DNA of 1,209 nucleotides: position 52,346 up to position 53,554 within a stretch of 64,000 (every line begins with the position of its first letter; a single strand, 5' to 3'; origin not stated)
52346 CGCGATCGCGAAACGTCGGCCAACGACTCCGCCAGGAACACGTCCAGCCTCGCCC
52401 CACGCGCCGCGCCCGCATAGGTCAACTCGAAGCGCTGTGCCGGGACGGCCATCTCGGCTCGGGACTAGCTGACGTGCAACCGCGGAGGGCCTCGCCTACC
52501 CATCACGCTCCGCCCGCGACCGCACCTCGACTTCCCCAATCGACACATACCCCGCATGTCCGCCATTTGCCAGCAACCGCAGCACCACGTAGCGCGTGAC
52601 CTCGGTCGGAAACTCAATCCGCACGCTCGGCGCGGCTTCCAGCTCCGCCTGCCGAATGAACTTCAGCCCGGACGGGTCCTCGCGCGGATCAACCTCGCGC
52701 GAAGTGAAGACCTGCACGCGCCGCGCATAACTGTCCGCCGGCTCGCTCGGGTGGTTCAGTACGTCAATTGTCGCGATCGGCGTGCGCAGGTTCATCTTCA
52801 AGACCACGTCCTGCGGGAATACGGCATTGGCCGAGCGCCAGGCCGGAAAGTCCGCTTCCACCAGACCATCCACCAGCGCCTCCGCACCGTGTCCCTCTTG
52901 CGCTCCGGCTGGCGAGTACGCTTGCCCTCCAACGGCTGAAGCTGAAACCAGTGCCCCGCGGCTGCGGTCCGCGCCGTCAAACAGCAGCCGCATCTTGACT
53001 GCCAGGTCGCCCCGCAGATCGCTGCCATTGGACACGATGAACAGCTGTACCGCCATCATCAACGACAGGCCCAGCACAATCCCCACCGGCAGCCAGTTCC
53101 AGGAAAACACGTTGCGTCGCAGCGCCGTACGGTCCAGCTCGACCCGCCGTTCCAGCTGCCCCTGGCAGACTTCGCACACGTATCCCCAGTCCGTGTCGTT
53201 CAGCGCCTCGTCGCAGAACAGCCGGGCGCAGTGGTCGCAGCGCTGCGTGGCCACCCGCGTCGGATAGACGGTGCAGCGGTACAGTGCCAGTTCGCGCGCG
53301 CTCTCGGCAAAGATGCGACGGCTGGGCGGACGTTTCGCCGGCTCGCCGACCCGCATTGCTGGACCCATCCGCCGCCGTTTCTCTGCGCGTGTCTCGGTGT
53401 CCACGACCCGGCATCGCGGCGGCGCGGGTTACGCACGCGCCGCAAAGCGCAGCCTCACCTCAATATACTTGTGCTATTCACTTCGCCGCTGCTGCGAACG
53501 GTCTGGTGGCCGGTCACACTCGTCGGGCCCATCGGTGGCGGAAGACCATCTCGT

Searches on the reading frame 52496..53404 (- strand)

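Call 52: search_protein_families(library=pfam, proteins=[window:52496-53404:-], max_evalue=0.001)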
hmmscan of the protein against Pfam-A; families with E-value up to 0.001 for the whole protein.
window:52496-53404:- (302 aa): 1 family
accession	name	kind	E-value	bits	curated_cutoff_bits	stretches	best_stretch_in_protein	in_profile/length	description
PF00754.31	F5_F8_type_C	-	0.00023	21.7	28.2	1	168-292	8-127/127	F5/8 type C domain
